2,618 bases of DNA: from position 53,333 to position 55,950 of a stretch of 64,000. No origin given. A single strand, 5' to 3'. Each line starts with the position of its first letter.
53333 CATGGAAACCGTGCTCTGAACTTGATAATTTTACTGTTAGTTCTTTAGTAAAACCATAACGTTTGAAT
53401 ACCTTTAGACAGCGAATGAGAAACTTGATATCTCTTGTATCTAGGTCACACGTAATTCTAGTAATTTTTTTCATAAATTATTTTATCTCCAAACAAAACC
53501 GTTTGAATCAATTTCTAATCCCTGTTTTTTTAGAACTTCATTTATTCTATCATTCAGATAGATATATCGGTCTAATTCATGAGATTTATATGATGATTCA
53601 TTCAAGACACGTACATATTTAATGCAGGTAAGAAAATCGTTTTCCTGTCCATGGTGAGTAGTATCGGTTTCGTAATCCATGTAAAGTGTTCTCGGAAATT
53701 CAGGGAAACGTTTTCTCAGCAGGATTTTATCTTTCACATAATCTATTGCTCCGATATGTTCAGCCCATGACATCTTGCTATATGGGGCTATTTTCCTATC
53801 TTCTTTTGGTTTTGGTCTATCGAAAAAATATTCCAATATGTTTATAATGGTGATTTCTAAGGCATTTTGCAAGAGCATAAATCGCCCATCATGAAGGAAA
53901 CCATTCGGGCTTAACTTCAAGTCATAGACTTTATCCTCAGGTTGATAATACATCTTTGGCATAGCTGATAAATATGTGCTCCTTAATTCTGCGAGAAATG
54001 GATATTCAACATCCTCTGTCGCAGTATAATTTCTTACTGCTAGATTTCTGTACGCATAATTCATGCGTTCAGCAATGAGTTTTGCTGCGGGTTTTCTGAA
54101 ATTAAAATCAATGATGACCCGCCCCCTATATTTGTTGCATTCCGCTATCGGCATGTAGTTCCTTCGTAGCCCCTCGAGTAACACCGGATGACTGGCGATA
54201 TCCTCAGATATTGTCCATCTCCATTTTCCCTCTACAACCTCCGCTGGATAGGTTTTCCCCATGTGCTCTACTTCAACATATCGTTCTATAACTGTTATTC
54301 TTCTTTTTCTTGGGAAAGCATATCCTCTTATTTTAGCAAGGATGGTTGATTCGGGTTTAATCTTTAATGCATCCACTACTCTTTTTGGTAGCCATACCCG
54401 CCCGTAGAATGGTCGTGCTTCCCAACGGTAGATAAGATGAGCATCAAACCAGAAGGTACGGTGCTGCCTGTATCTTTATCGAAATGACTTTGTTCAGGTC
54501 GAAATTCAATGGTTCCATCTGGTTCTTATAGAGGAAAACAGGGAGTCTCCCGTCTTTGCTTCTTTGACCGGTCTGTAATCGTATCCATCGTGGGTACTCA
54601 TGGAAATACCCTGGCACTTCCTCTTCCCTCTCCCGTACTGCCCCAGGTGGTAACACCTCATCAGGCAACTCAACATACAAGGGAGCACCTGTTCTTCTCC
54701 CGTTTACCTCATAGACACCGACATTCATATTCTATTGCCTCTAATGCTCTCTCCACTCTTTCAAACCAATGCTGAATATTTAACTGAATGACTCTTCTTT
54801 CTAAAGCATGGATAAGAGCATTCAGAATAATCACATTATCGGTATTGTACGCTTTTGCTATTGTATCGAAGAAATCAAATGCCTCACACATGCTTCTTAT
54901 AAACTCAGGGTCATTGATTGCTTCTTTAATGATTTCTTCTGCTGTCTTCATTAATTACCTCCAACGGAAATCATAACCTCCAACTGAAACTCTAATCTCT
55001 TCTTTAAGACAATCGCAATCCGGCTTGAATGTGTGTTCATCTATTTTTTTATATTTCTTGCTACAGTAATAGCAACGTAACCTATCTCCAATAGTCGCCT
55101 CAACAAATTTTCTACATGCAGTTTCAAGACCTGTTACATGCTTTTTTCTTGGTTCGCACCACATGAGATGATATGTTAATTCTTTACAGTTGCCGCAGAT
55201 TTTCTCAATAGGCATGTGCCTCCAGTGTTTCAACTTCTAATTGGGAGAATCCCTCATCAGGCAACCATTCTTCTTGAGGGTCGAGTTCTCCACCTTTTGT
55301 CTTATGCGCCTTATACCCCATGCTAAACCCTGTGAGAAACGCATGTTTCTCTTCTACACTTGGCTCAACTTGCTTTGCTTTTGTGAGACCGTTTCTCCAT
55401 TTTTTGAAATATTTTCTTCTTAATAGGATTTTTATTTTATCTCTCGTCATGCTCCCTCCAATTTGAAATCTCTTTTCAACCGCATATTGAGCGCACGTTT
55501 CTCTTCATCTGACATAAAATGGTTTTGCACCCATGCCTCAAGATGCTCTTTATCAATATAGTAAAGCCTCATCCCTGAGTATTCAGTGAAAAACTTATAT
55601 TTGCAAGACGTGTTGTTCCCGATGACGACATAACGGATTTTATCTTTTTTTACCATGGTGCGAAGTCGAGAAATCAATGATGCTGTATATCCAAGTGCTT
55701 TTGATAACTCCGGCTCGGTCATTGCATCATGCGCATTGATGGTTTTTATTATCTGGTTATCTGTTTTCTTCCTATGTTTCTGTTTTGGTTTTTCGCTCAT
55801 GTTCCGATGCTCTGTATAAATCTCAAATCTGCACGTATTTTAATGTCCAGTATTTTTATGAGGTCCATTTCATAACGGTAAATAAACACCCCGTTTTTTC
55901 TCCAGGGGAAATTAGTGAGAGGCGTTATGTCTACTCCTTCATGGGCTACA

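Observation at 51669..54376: Intein with a double-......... nuclease inside a small protein carrying primase-polymerase-like motifs, next to a gene with an exonuclease-like motif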

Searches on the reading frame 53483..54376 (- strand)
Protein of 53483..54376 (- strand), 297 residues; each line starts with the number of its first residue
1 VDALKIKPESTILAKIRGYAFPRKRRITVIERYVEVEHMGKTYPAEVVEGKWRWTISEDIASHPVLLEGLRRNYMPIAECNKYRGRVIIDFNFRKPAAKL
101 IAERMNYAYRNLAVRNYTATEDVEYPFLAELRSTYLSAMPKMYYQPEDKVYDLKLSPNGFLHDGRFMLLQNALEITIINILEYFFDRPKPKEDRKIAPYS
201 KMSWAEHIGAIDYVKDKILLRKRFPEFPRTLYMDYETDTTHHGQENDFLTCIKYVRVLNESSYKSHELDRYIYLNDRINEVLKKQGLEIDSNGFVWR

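Call 3: search_protein_families(library=pfam, max_evalue=1, proteins=[window:53483-54376:-])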
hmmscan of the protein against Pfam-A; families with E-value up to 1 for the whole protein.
window:53483-54376:- (297 aa): 1 family
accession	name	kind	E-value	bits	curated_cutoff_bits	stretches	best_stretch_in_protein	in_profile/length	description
PF14844.12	PH_BEACH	-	0.2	12.3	27.5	1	162-196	60-94/99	PH domain associated with Beige/BEACH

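Call 4: search_protein_families(library=phrogs, max_evalue=0.1, proteins=[window:53483-54376:-])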
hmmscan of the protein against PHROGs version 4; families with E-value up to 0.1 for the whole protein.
window:53483-54376:- (297 aa): 0 families

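Call 25: find_homologous_proteins(query=window:53483-54376:-, max_evalue=0.001)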
Query window:53483-54376:- (297 aa): 17 proteins with E <= 0.001 among 494 candidates.
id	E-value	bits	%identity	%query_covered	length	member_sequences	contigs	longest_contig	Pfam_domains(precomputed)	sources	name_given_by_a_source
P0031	1.1e-199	680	100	100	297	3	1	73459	-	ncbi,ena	-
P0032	3.4e-177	606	87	99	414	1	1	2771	-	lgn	-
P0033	4.4e-138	478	69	99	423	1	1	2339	-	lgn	-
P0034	8.0e-136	470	68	99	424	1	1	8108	-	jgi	jgi:hypothetical protein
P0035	2.1e-120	419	60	100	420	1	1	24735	-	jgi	-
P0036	4.3e-115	402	66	87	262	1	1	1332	-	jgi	jgi:hypothetical protein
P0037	1.1e-83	299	49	99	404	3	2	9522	-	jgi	-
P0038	3.2e-80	288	50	95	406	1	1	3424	-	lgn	-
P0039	5.3e-60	221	42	95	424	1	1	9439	-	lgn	-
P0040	8.9e-60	220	40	99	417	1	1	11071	-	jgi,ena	-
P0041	1.8e-58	216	41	100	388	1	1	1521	-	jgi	jgi:hypothetical protein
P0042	1.3e-56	210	41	95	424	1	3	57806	-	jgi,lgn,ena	-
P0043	1.5e-55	207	56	61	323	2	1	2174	-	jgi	jgi:hypothetical protein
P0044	1.2e-53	200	41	88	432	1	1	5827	-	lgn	-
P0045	8.3e-41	158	37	95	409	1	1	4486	-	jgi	jgi:hypothetical protein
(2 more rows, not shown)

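Call 35: find_encoding_contigs(protein=P0196, flank=8000, max_places=3)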
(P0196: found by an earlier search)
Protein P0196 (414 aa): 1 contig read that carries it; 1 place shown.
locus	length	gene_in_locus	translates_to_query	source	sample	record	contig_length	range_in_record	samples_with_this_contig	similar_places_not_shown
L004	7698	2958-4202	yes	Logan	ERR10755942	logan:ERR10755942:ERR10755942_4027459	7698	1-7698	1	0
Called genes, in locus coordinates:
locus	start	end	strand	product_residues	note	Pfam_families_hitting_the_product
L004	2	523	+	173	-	?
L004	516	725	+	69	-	-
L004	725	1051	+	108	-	-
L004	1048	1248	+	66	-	-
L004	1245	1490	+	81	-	-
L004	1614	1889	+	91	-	-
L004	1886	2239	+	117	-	-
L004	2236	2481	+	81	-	-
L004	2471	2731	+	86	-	-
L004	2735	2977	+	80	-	-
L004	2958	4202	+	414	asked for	-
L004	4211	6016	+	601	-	PF14890:Intein_splicing, PF14528:LAGLIDADG_3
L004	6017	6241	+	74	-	-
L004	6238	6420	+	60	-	-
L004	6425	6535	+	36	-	-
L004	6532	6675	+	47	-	-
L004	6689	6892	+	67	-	PF00462:Glutaredoxin (weak)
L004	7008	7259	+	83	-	-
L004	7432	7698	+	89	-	?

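Call 40: search_solved_structures(query=A2, max_evalue=10, show_alignments=2)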
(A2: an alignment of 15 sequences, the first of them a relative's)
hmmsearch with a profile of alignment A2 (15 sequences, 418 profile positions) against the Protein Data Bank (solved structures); distinct sequences matched with E-value up to 10: 2.
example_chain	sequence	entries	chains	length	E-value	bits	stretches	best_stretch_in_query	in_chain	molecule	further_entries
5ife_B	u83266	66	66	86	0.31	12.9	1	153-202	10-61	Splicing factor 3B subunit 5 | SF3b5, Splicing factor 3B subunit 5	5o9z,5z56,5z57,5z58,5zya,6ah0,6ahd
6en4_B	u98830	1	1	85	0.32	12.9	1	153-202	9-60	Splicing factor 3B subunit 5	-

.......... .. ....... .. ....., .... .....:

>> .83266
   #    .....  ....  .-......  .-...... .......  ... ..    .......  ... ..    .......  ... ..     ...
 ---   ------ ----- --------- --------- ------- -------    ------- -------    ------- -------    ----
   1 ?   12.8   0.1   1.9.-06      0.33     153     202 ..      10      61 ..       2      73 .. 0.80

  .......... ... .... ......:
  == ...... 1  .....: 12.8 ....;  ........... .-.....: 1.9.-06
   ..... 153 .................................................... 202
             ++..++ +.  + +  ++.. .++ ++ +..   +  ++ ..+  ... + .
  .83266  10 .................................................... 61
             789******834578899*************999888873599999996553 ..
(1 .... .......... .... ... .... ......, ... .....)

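Call 47: predict_structure(alignment_id=A2)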
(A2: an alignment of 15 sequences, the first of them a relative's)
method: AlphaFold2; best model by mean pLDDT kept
length: 414 residues; sequences in the alignment: 15
mean_pLDDT: 65.7   pTM: 0.49
mean pLDDT of the five models: 65.7, 63.8, 63.2, 61.6, 61.0
residues with pLDDT >= 90: 85; 70-90: 121; 50-70: 48; < 50: 160
segments of 3 or more residues with pLDDT < 50: 231-245, 262-292, 295-309, 311-332, 334-381, 383-392, 394-396, 403-414
pLDDT, mean of each block of 10 residues (from residue 1): 88 88 88 81 90 91 86 81 89 81 66 92 92 89 80 88 89 91 89 86 84 68 62 46 49 63 39 34 43 49 44 43 39 44 32 24 34 43 46 48 46 36
secondary structure, 60 per line:
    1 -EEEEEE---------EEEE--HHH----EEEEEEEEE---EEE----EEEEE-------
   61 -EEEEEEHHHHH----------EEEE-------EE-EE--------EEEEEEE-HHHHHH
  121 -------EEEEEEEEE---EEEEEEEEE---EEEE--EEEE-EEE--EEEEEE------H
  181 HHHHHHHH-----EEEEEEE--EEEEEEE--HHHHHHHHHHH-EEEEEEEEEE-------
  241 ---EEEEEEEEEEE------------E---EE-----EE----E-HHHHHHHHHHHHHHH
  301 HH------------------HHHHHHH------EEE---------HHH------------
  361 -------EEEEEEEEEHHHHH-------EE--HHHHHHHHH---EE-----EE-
elements in order: E2-7 E17-20 E30-38 E42-44 E49-53 E62-67 H68-72 E83-86 E107-113 H115-120 E128-136 E140-148 E152-155 E158-161 E163-165 E168-173 H180-188 E194-200 E203-209 H212-222 E224-233 E244-254 H286-302 H321-327 E334-336 E368-376 H377-381 H393-401

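Call 68: search_protein_families(library=phrogs, max_evalue=0.01, proteins=[P0196])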
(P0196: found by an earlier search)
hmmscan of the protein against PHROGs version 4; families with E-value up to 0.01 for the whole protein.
P0196 (414 aa): 0 families

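Call 72: search_protein_families(library=pfam, alignment_id=A2, max_evalue=10)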
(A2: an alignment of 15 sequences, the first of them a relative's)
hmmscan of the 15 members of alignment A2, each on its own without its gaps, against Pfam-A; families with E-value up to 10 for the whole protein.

A. member 1, P0032 (414 aa): 1 family
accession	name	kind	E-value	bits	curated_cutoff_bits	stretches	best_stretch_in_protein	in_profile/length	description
PF23633.1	PH_GEF_YEL1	-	0.18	12.3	25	1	41-92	64-113/186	Guanine-nucleotide exchange factor YEL1 PH domain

B. families by the number of members that match (of 15 scanned): 7 families
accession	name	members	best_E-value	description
PF23097.1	NOL10_2nd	1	0.039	Nucleolar protein 10-like, second domain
PF22627.1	AglB_core-like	1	0.081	AglB core domain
PF10057.14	MpsC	1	0.16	Na+-translocating membrane potential-generating system (MpsC)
PF23633.1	PH_GEF_YEL1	1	0.18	Guanine-nucleotide exchange factor YEL1 PH domain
PF02362.26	B3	1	0.2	B3 DNA binding domain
PF02702.23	KdpD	1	0.21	Osmosensitive K+ channel His kinase sensor domain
PF16820.11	PKD_3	1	0.48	PKD-like domain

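Call 78: fold_search(model_id=the predicted structure, library=pdb)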
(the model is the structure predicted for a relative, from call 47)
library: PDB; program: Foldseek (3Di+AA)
matches with E <= 10: 296; with E <= 0.001: 0
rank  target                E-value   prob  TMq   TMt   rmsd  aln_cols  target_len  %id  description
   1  4l8j                  4.8e-03  0.94  0.14  0.16  12.4       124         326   10  Crystal structure of a Putative efflux transporter (BACEGG_01895) from Bacteroides eggerthii DSM 20697 at 2.06 A resolut (released 2013-07-03)
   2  5b6i_A                6.5e-02  0.93  0.15  0.20   7.3       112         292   13  Structure of fluorinase from Streptomyces sp. MA37 (released 2016-10-26)
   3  2zbu_A                7.3e-02  0.96  0.14  0.20   6.3        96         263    8  Crystal structure of uncharacterized conserved protein from Thermotoga maritima (released 2007-11-13)
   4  1rqp_A                8.1e-02  0.94  0.15  0.20   5.8       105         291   13  Crystal structure and mechanism of a bacterial fluorinating enzyme (released 2004-03-02)
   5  5b6i_B                8.5e-02  0.91  0.14  0.20   8.1       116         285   13  Structure of fluorinase from Streptomyces sp. MA37 (released 2016-10-26)
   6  5lmz_B                1.0e-01  0.92  0.15  0.20   5.8       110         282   11  Fluorinase from Streptomyces sp. MA37 (released 2016-08-24)
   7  2cc2_A                1.2e-01  0.90  0.15  0.19   7.4       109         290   11  X-ray crystal structure of 5'-fluorodeoxyadenosine synthase from Streptomyces cattleya complexed with 5'deoxyadenosine (released 2007-03-20)
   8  2zbv_C                1.3e-01  0.92  0.14  0.20   5.0       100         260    8  Crystal structure of uncharacterized conserved protein from Thermotoga maritima (released 2007-11-13)
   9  2d9r                  1.4e-01  0.96  0.15  0.55   5.0       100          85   11  Structure of Conserved Protein of Unknown Function PG0164 from Porphyromonas gingivalis [W83] (released 2006-01-24)
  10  5lmz_A                1.4e-01  0.84  0.15  0.20   5.9       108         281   11  Fluorinase from Streptomyces sp. MA37 (released 2016-08-24)
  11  2v7t_A                1.4e-01  0.89  0.15  0.20   7.7       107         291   10  X-ray crystal structure of 5'-fluorodeoxyadenosine synthase s158g mutant complexed with s-adenosyl-l-homocysteine and  (released 2008-08-12)
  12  2v7x_A                1.4e-01  0.89  0.14  0.19   6.0       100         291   12  X-RAY CRYSTAL STRUCTURE OF 5'-FLUORODEOXYADENOSINE SYNTHASE S158A mutant FROM STREPTOMYCES CATTLEYA COMPLEXED WITH the (released 2008-08-12)
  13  3omg_A                1.4e-01  0.07  0.07  0.12  24.1       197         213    9  Structure of human SND1 extended tudor domain in complex with the symmetrically dimethylated arginine PIWIL1 peptide R (released 2010-09-08)
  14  2y1v_A                1.6e-01  0.06  0.09  0.07  28.9       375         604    8  Full length structure of RrgB Pilus protein from Streptococcus pneumoniae (released 2011-11-09)
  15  2hqe_A                1.8e-01  0.06  0.07  0.11  24.2       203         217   10  Crystal structure of human P100 Tudor domain: Large fragment (released 2007-07-03)
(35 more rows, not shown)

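Call 98: search_dna_similar(query=P0196, collection=phages, mode=protein, max_evalue=1)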
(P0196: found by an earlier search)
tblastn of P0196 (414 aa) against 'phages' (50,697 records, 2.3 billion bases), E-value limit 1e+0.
Records with a match: 6; places in all: 6; records where one place covers at least 80% of the query: 0.
Best place of each record, by identity: <60% 6.
By first word of the organism name: Escherichia 6.
By host as written in the record: Escherichia sp. 3; Escherichia coli O157:H7 2; - 1.
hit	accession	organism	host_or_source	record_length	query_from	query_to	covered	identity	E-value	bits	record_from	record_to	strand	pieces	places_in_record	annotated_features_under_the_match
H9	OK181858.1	Escherichia phage 19-1-2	Escherichia sp.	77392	217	312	23%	26.0%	5e-1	39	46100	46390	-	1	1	hypothetical protein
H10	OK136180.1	Escherichia phage 18-1-2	marmot respiratory tract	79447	217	312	23%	26.0%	5e-1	39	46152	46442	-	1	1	hypothetical protein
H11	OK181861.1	Escherichia phage 24-2-1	Escherichia sp.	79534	217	312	23%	26.0%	5e-1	39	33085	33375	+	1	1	hypothetical protein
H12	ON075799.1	Escherichia phage vB_EcoM_TH18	Escherichia sp.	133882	217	312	23%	26.0%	5e-1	39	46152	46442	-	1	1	hypothetical protein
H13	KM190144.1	Escherichia phage Av-05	Escherichia coli O157:H7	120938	217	283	16%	32.8%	6e-1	39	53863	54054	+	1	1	putative tail tape measure protein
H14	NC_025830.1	Escherichia phage Av-05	Escherichia coli O157:H7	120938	217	283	16%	32.8%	6e-1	39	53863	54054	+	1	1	putative tail tape measure protein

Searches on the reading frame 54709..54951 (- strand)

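Call 3: search_protein_families(library=pfam, max_evalue=1, proteins=[window:54709-54951:-])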
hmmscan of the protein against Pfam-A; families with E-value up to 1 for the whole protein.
window:54709-54951:- (80 aa): 1 family
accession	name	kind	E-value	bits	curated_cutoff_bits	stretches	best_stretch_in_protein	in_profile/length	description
PF17898.6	GerD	-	0.22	11.9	29.5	1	4-25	46-67/114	Spore germination GerD central core domain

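Call 4: search_protein_families(library=phrogs, max_evalue=0.1, proteins=[window:54709-54951:-])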
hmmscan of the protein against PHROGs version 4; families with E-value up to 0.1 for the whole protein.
window:54709-54951:- (80 aa): 2 families
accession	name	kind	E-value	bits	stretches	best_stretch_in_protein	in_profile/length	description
phrog_30194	-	unknown function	0.04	13.9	1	1-65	120-183/478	-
phrog_10714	-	unknown function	0.092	14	0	2-61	4-66/109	-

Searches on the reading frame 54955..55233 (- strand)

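Call 3: search_protein_families(library=pfam, max_evalue=1, proteins=[window:54955-55233:-])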
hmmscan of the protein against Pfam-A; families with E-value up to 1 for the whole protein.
window:54955-55233:- (92 aa): 2 families
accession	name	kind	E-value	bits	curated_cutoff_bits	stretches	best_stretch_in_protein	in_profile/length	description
PF00518.22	E6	-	0.012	16.5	27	1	4-68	25-88/110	Early Protein (E6)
PF04409.17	DUF530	-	0.17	10.8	27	1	51-84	125-158/521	Protein of unknown function (DUF530)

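Call 4: search_protein_families(library=phrogs, max_evalue=0.1, proteins=[window:54955-55233:-])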
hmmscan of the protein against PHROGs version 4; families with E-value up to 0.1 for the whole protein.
window:54955-55233:- (92 aa): 0 families

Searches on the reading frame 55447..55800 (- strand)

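Call 3: search_protein_families(library=pfam, max_evalue=1, proteins=[window:55447-55800:-])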
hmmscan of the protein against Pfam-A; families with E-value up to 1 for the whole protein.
window:55447-55800:- (117 aa): 4 families
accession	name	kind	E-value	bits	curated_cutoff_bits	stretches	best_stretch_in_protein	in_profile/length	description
PF13412.12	HTH_24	-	0.019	15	21.9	1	12-46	3-38/48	Winged helix-turn-helix DNA-binding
PF24878.1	YkcB_C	-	0.036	14.4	27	1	44-65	51-72/85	Putative mannosyltransferase YkcB-like, C-terminal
PF07882.17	Fucose_iso_N2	-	0.11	12.5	22.3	1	64-104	16-57/180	L-fucose isomerase, second N-terminal domain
PF12728.13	HTH_17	-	0.2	12.4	27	0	76-93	33-49/51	Helix-turn-helix domain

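Call 4: search_protein_families(library=phrogs, max_evalue=0.1, proteins=[window:55447-55800:-])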
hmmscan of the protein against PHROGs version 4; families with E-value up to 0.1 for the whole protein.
window:55447-55800:- (117 aa): 8 families
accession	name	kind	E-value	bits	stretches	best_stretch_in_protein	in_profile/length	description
phrog_142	-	moron, auxiliary metabolic gene and host takeover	0.00015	22.8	1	6-56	6-57/116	Ren-like exclusion protein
phrog_14131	-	DNA, RNA and nucleotide metabolism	0.0047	17.1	1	7-58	282-331/351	DNA binding protein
phrog_630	-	unknown function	0.022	15.2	1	6-69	76-138/253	-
phrog_19212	-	unknown function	0.031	13.9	1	33-115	111-193/550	-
phrog_7810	-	unknown function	0.033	15.3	1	17-68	10-59/118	-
phrog_1687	-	transcription regulation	0.038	15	1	15-63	5-53/162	MarR family transcrition regulator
phrog_186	-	DNA, RNA and nucleotide metabolism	0.052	14.2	1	32-99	146-203/308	DnaD-like helicase loader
phrog_4779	-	transcription regulation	0.058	14.9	0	13-55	2-44/98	transcriptional regulator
